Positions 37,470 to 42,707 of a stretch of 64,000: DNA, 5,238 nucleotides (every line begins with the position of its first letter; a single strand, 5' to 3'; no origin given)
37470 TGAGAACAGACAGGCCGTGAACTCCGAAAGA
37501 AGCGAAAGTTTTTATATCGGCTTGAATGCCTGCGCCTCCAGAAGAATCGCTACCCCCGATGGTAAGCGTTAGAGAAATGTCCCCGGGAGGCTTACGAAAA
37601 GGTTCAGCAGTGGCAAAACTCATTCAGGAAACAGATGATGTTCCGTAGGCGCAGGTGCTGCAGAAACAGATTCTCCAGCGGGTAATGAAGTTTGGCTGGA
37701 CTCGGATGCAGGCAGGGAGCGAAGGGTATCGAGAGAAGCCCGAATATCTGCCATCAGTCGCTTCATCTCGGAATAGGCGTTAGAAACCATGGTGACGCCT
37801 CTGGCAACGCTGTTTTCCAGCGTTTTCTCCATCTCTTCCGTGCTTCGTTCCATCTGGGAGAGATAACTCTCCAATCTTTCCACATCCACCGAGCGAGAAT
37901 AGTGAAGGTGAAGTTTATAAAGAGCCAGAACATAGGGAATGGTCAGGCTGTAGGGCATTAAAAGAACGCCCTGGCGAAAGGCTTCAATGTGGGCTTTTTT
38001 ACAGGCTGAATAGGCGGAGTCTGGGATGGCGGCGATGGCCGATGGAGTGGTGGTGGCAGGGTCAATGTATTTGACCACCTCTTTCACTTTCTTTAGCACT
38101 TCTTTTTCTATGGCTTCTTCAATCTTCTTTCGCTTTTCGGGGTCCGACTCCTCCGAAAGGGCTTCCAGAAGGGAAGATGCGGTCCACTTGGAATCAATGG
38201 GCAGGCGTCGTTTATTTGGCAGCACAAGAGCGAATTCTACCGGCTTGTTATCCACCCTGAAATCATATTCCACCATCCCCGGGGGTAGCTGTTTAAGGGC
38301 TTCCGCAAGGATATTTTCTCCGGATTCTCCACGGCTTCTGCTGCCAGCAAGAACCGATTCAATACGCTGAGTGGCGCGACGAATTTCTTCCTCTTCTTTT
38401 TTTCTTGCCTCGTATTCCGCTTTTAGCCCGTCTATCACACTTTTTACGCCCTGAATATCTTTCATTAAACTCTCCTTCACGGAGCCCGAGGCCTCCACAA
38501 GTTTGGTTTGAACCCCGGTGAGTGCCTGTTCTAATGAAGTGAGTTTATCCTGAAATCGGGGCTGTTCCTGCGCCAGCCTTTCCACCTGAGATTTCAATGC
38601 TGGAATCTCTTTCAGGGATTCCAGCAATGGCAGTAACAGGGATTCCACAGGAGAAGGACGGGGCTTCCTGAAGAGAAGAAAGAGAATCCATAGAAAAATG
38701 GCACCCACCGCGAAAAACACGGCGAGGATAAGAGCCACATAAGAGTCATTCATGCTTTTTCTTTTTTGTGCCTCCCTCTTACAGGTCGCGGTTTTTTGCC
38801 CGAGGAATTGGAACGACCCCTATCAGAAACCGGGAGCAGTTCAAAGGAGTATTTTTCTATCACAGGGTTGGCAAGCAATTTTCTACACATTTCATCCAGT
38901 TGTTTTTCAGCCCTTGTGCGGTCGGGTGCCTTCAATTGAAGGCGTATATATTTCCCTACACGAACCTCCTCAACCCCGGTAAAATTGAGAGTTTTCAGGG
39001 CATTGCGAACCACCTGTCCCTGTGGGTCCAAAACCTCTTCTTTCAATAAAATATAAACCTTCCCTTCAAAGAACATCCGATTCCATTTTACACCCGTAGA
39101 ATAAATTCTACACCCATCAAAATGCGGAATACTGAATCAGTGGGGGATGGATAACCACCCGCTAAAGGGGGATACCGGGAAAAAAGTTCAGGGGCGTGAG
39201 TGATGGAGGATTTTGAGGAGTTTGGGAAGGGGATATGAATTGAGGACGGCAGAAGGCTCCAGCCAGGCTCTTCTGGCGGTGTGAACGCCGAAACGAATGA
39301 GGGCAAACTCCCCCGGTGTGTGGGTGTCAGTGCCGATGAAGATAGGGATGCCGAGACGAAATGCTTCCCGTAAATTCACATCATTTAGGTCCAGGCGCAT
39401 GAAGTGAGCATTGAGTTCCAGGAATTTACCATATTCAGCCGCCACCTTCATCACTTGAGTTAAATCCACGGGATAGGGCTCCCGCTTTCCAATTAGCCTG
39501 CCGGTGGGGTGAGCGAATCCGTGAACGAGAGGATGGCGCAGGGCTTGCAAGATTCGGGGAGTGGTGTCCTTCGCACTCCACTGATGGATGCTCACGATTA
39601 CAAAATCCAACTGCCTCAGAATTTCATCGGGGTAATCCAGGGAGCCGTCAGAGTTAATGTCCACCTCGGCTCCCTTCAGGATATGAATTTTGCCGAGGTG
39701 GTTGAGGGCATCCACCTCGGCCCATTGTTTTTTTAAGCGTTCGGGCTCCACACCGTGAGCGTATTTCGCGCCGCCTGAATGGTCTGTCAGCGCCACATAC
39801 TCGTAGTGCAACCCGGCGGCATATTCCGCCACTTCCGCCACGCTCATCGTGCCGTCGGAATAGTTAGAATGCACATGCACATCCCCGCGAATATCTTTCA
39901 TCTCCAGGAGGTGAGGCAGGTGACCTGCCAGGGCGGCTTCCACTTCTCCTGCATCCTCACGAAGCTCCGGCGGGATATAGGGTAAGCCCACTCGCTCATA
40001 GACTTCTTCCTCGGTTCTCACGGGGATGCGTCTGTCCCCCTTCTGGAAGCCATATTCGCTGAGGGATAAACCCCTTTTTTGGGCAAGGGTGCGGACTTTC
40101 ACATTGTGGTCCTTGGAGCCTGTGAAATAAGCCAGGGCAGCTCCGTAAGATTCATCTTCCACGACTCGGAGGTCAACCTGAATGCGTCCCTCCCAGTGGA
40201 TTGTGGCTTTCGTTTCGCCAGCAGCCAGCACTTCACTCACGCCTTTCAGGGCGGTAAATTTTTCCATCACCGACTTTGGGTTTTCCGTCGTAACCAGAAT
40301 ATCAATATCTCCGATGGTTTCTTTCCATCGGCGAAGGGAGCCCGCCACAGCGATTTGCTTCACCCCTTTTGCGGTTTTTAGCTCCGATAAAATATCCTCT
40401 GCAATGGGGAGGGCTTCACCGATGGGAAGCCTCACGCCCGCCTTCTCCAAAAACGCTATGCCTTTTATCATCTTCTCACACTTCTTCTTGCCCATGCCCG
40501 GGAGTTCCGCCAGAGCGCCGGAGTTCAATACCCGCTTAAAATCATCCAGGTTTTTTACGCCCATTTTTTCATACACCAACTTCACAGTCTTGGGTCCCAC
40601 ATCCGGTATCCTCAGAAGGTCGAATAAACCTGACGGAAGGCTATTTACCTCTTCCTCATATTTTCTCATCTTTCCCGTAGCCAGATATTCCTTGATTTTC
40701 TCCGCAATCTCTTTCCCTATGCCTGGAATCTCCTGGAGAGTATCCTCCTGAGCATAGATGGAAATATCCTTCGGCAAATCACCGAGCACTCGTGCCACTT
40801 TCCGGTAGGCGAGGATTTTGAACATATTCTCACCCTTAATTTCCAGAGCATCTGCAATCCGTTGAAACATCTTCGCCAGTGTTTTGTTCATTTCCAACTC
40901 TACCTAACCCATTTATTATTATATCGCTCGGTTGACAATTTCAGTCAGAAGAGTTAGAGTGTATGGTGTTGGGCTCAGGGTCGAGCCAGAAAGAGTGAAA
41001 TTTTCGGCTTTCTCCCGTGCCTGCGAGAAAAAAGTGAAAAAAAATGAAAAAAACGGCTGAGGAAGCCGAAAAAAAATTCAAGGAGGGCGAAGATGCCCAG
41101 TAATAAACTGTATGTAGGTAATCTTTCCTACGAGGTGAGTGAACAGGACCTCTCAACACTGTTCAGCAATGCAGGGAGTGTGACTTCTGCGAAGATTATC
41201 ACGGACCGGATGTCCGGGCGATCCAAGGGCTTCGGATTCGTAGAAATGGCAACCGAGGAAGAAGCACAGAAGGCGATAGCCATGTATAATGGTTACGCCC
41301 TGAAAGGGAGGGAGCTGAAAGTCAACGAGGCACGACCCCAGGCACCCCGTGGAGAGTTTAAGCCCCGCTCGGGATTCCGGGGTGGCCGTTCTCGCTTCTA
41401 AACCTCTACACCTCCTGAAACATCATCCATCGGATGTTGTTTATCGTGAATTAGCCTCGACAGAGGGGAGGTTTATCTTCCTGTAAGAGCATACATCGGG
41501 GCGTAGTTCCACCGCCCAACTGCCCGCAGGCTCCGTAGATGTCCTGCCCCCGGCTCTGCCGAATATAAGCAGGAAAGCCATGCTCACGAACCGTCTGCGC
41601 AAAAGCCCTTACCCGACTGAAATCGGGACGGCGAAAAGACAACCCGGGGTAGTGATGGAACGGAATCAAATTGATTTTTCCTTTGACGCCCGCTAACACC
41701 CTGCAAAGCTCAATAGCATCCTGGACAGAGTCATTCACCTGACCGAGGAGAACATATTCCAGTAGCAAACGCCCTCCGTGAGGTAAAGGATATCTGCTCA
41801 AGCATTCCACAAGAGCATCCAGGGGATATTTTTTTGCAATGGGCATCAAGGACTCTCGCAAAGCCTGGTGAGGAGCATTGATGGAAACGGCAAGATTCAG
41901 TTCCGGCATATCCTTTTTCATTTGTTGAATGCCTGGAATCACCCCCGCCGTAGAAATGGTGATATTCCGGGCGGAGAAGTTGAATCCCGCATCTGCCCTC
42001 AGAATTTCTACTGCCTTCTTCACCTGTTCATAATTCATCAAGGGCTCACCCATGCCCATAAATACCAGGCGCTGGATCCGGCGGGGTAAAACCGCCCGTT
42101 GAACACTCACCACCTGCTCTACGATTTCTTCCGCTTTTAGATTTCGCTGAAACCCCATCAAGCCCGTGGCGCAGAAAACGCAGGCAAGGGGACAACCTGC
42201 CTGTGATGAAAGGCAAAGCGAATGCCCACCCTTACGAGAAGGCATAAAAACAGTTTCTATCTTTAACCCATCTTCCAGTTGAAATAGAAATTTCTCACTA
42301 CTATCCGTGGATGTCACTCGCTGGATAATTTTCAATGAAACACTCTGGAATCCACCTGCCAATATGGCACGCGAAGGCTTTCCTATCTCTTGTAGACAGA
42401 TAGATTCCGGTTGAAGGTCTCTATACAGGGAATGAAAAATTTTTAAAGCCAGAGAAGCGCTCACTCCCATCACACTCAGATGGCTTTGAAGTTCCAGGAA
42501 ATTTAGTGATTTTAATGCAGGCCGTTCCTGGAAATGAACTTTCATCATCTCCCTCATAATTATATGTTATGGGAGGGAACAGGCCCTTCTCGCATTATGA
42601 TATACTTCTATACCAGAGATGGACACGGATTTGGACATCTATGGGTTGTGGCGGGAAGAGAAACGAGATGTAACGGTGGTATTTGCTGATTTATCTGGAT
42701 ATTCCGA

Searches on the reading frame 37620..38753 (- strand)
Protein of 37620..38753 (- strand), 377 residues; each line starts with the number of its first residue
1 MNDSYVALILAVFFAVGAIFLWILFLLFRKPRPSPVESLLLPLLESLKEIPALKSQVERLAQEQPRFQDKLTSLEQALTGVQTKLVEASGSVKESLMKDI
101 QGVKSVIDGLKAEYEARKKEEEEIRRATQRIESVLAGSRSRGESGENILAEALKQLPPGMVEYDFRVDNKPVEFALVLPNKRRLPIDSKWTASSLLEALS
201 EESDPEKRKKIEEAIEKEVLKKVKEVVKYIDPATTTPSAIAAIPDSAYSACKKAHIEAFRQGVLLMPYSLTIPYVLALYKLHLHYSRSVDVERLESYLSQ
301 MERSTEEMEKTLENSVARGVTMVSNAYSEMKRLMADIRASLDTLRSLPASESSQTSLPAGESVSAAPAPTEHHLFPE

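Call 30: search_protein_families(library=pfam, proteins=[window:37620-38753:-], max_evalue=0.001)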
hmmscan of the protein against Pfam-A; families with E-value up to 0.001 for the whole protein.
window:37620-38753:- (377 aa): 3 families
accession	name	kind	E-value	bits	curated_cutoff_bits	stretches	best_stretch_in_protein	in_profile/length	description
PF02646.22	RmuC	-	6.4e-17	62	26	1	103-353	28-290/291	RmuC family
PF06419.17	COG6_N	-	0.00028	21.5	27.4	0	201-235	6-40/114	Conserved oligomeric complex COG6, N-terminal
PF07926.17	TPR_MLP1_2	-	0.00053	20.4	36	1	49-156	2-108/129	TPR/MLP1/MLP2-like protein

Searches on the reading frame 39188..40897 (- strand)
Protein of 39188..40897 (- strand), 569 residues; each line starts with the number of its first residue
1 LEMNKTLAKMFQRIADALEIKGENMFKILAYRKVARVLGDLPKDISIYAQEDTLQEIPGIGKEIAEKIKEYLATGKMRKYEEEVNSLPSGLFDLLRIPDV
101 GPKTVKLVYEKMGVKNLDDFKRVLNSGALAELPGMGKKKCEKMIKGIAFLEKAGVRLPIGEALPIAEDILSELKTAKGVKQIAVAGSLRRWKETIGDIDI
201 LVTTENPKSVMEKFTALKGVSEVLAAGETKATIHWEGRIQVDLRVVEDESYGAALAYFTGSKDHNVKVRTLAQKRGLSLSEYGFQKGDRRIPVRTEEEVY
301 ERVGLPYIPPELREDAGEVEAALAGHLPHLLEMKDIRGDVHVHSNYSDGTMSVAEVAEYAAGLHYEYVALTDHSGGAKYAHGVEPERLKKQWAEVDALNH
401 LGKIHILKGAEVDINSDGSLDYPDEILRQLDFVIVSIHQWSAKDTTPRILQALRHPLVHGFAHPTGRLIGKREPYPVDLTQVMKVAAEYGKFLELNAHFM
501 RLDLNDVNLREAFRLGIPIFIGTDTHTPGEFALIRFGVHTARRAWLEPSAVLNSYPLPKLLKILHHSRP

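Call 30: search_protein_families(library=pfam, proteins=[window:39188-40897:-], max_evalue=0.001)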
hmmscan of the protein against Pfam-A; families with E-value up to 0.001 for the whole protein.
window:39188-40897:- (569 aa): 8 families
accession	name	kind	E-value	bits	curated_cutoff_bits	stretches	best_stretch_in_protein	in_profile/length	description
PF14716.13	HHH_8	-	7.8e-24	84.3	30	1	4-76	3-72/73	Helix-hairpin-helix domain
PF14791.11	DNA_pol_B_thumb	-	1.3e-23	83.1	25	1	254-314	1-63/63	DNA polymerase beta thumb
PF14520.12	HHH_5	-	1.1e-14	55.1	27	1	93-146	3-54/57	Helix-hairpin-helix domain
PF02811.25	PHP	-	9.2e-11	42.8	26.4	1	339-497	1-163/164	PHP domain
PF00633.29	HHH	-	3.1e-09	36.6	24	0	50-71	9-30/30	Helix-hairpin-helix motif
PF14792.12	DNA_pol_B_palm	-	2.7e-07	31.3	25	1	156-222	1-68/113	DNA polymerase beta palm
PF12826.13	HHH_2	-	2.3e-06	28.1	27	1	49-79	32-62/64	Helix-hairpin-helix motif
PF11731.14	Cdd1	-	0.0008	20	25.5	0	91-122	5-35/86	Pathogenicity locus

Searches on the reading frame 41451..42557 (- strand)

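Call 30: search_protein_families(library=pfam, proteins=[window:41451-42557:-], max_evalue=0.001)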
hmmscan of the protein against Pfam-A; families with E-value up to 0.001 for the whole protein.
window:41451-42557:- (368 aa): 1 family
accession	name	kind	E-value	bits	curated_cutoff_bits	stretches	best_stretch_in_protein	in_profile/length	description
PF04055.27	Radical_SAM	-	1.2e-12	48.8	29.5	1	118-283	3-164/166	Radical SAM superfamily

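Call 36: search_protein_families(library=padloc, proteins=[window:41451-42557:-], max_evalue=0.01)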
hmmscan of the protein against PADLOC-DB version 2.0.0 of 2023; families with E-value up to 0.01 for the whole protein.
window:41451-42557:- (368 aa): 0 families
